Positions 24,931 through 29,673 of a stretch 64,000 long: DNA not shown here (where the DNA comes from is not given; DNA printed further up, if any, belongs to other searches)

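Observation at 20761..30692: Putative uptake and catabolism system for D-amino-acid-containing peptides (TBDR, M14 peptidase, D-aminoacylase, DAACS, D-amino acid dehydrogenase, LysR)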

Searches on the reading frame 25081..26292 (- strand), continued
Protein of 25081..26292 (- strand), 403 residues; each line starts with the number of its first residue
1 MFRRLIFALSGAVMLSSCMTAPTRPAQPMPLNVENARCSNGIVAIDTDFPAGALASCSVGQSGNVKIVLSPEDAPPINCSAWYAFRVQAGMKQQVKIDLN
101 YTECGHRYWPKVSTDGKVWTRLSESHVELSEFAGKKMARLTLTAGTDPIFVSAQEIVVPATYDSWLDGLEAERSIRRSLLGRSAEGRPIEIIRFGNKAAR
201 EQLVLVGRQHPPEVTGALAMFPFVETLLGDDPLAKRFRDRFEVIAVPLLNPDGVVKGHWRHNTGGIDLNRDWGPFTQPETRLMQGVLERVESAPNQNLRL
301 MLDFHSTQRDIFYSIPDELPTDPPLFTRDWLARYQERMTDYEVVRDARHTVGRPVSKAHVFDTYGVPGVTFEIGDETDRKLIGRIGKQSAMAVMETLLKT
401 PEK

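Call 84: search_solved_structures(query=L008:14527-15489:-, max_evalue=1e-40, show_alignments=2)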
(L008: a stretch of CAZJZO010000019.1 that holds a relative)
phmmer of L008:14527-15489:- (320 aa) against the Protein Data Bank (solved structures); distinct sequences matched with E-value up to 1e-40: 3.
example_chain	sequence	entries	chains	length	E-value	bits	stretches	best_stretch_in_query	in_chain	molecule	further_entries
6ve6_A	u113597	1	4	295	6.1e-64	219.3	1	54-315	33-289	Poly(Aspartic acid) hydrolase-1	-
9o7u_A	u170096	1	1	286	2e-50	174.9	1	84-314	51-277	Poly(Aspartic acid) hydrolase-1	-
3d0k_A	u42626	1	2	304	1.2e-41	146.1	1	73-316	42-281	Putative poly(3-hydroxybutyrate) depolymerase LpqC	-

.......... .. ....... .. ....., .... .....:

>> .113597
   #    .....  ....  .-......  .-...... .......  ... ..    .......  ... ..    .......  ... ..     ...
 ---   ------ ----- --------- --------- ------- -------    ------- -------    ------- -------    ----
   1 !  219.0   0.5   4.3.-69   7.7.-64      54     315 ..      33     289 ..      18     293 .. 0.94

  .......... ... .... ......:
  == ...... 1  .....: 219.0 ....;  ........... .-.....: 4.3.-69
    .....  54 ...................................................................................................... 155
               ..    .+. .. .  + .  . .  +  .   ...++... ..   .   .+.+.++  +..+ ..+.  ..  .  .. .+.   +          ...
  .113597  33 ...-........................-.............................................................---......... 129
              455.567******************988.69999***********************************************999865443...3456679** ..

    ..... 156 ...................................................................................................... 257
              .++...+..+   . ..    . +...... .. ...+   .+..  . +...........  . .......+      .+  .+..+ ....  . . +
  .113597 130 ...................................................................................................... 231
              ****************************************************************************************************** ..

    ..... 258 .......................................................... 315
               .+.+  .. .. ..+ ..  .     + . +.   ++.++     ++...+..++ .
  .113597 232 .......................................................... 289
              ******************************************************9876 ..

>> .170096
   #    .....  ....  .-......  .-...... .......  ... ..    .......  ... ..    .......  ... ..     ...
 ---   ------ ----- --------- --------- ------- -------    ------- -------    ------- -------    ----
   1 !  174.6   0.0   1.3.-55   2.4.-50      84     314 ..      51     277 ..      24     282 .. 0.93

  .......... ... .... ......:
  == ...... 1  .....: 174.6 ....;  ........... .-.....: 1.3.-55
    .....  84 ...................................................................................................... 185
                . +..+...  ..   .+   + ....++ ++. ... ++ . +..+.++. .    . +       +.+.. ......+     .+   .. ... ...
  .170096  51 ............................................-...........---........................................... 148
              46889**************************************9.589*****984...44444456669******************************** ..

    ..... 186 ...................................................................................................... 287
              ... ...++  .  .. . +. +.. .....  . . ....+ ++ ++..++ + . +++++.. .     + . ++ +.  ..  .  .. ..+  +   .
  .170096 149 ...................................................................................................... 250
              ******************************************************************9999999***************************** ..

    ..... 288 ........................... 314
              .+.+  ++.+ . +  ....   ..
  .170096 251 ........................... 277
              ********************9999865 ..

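Call 85: find_related_loci(query=L008:14527-15489:-, collection=genome_contigs, flank=10000)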
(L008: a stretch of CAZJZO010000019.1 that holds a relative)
Query L008:14527-15489:- (320 aa) in genome_contigs; peptide patterns used: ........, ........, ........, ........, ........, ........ (x = any residue, [..] = any of these).
45 stretches matched a pattern; 2 encode a relative of the query (tblastn E <= 1e-3); 2 distinct loci.
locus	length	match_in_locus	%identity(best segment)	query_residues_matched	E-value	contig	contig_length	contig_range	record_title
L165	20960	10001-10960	100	1-320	0e+0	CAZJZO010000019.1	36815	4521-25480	MAG TPA_asm: uncultured Porphyrobacter sp. isolate SRP135972_co2_87 genome assembly, contig: NODE_508_length_36815_cov_1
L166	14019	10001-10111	50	33-73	6e-5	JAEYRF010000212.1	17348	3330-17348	MAG: Bacillota bacterium isolate OH_CBB_50 k127_2207937, whole genome shotgun sequence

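Call 88: find_related_loci(query=A3, collection=genome_contigs, flank=10000)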
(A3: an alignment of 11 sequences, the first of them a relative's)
Query A3 (319 aa) in genome_contigs; peptide patterns used: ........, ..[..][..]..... (x = any residue, [..] = any of these).
570 stretches matched a pattern; 554 encode a relative of the query (tblastn E <= 1e-3); the best 80 are kept; 80 distinct loci.
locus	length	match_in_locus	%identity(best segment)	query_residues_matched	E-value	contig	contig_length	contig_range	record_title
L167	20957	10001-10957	100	1-319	0e+0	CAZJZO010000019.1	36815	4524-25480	MAG TPA_asm: uncultured Porphyrobacter sp. isolate SRP135972_co2_87 genome assembly, contig: NODE_508_length_36815_cov_1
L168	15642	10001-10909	72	17-319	4e-151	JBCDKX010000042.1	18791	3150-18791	MAG: Pseudomonadota bacterium isolate P01_H01_bin.71 k141_3446102_length_18791_cov_27.7958, whole genome shotgun sequenc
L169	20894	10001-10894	63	22-319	3e-131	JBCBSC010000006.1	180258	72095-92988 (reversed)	MAG: Pseudomonadota bacterium isolate J06638_14 k141_86548_length_180258_cov_30.6100, whole genome shotgun sequence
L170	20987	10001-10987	58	2-319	3e-128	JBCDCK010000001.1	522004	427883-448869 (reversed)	MAG: Pseudomonadota bacterium isolate P01_G01_bin.15 k141_1359152_length_522004_cov_25.7814, whole genome shotgun sequen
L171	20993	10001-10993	58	2-319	6e-126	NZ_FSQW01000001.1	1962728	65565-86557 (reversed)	Parasphingorhabdus marina DSM 22363, whole genome shotgun sequence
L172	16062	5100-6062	58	7-319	9e-125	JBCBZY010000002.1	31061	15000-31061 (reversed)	MAG: Pseudomonadota bacterium isolate P01_A01_bin.128 k141_261537_length_31061_cov_9.0000, whole genome shotgun sequence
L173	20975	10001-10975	59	6-319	6e-123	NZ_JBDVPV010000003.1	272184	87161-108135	MAG: Parasphingorhabdus sp. isolate LC.06.F.A3_204_26 LC_06_F_A3_204_26_000000000003, whole genome shotgun sequence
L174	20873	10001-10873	61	29-318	2e-118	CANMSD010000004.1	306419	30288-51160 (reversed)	uncultured Erythrobacter sp. isolate 2-911.fasta genome assembly, contig: NODE_4, whole genome shotgun sequence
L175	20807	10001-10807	57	48-318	6e-100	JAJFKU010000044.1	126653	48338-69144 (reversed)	MAG: Woeseiaceae bacterium isolate OFTM62 OFTM62_43, whole genome shotgun sequence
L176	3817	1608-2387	57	53-315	4e-97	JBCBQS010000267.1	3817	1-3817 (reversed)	MAG: Pseudomonadota bacterium isolate J06635_7 NODE_267_length_3817_cov_6.836898, whole genome shotgun sequence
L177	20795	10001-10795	55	52-319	1e-96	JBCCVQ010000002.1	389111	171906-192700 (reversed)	MAG: Pseudomonadota bacterium isolate P01_E01_bin.41 k141_232400_length_389111_cov_19.6345, whole genome shotgun sequenc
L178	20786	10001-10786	54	52-314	3e-95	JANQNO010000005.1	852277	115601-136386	MAG: Sphingorhabdus sp. isolate IP29b_bin.10 k99_2306490, whole genome shotgun sequence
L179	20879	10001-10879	51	9-314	3e-94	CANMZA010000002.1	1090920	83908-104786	uncultured Erythrobacter sp. isolate 3-1133-3Z.fasta genome assembly, contig: NODE_2, whole genome shotgun sequence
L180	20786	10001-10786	55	55-318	4e-94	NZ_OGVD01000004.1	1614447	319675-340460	Sphingorhabdus sp. EL138 isolate Sphingorhabdus sp. EL138, whole genome shotgun sequence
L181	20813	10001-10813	55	42-314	4e-94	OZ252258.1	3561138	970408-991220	MAG: Erythrobacter sp. isolate 9b738c14-747b-43ec-9f63-e9a0436dce42 genome assembly, chromosome: 1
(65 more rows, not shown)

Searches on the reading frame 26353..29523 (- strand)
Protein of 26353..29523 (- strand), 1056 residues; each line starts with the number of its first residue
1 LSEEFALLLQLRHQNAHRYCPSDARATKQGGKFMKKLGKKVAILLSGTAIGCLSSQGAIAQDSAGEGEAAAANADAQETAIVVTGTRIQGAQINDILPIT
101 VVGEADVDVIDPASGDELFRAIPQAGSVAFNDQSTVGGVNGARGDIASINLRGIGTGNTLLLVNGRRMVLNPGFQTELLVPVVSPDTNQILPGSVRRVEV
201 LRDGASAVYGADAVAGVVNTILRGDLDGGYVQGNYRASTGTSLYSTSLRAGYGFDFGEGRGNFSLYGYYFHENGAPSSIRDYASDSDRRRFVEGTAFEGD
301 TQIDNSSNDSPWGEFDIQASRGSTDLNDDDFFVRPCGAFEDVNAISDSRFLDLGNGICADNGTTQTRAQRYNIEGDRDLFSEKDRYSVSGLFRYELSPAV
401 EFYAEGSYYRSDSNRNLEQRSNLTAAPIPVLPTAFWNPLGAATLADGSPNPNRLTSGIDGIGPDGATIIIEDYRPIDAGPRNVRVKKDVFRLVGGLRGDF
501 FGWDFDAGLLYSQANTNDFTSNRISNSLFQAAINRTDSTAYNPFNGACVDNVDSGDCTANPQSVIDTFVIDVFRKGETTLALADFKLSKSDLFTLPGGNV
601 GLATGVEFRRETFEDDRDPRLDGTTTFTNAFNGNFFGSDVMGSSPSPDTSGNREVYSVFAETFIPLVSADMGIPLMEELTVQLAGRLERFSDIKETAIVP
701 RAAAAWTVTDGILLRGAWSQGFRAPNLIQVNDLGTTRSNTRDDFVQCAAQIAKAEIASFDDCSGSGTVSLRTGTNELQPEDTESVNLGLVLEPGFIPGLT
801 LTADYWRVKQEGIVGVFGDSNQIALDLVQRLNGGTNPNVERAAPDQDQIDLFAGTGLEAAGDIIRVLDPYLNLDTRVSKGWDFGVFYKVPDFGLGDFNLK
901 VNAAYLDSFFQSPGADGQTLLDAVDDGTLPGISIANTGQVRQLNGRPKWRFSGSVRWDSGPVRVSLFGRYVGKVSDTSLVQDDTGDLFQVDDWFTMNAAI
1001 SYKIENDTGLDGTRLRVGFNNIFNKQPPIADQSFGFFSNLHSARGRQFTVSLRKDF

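Call 3: search_protein_families(library=pfam, proteins=[window:26353-29523:-])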
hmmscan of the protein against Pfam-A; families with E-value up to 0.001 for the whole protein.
window:26353-29523:- (1056 aa): 2 families
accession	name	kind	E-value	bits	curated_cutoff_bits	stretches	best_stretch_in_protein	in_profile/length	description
PF00593.30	TonB_dep_Rec_b-barrel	-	6e-30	105.9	27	1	472-1022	45-436/436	TonB dependent receptor-like, beta-barrel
PF07715.20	Plug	-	2.6e-12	47.6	23.9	1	98-217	8-107/107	TonB-dependent Receptor Plug Domain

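Call 4: search_protein_families(library=ncbifam, proteins=[window:26353-29523:-])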
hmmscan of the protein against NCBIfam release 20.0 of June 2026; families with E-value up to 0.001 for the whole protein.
window:26353-29523:- (1056 aa): 16 families
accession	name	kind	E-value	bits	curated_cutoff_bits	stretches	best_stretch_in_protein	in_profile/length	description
NF007926.1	PRK10641.1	equivalog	9.3e-15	54.2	836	1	70-251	19-181/617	TonB-dependent vitamin B12 receptor BtuB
NF010051.0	PRK13528.1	subfamily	2e-13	49.5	583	1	68-223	24-172/727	FepA family TonB-dependent siderophore receptor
NF010010.0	PRK13483.1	equivalog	7.2e-12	44.1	927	1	137-226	78-166/660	ligand-gated channel protein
NF010048.1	PRK13524.1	subfamily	1.1e-11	43.9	493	1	62-222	24-175/744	FepA family TonB-dependent siderophore receptor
TIGR01779.1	TonB-B12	equivalog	1.4e-11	43.6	599.7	1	70-296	20-224/614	TonB-dependent vitamin B12 receptor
TIGR01785.1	TonB-hemin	subfamily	4.6e-11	41.9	316.85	0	81-220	4-126/677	TonB-dependent heme/hemoglobin receptor family protein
NF050067.1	TonBEntbctnRecCfrA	equivalog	2.8e-10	39.1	1200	1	148-222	86-157/698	TonB-dependent ferric enterobactin receptor CfrA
NF007478.2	PRK10064.1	equivalog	4e-10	38.6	745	1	146-223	86-158/663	catecholate siderophore receptor CirA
NF010038.0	PRK13513.1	equivalog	1.7e-08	33.5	942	1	139-223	83-165/659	ligand-gated channel protein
NF053590.1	TonB_dep_TOL0244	equivalog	4.2e-08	32.3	645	1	162-286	86-198/604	TOL_0244 family TonB-dependent receptor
NF010012.0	PRK13486.1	equivalog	7.3e-08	31.2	924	1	143-227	81-162/696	TonB-dependent receptor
TIGR01786.1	TonB-hemlactrns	subfamily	3.6e-07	28.9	323.75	0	120-219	35-130/719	TonB-dependent hemoglobin/transferrin/lactoferrin family receptor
NF010011.0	PRK13484.1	equivalog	1.1e-06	27.3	1197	1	144-222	83-158/682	IreA family TonB-dependent siderophore receptor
TIGR04056.1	OMP_RagA_SusC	subfamily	1.3e-06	27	368.25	1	141-218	132-199/981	SusC/RagA family TonB-linked outer membrane protein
TIGR01782.1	TonB-Xanth-Caul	subfamily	1.5e-06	26.8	310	0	696-1005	583-822/868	TonB-dependent receptor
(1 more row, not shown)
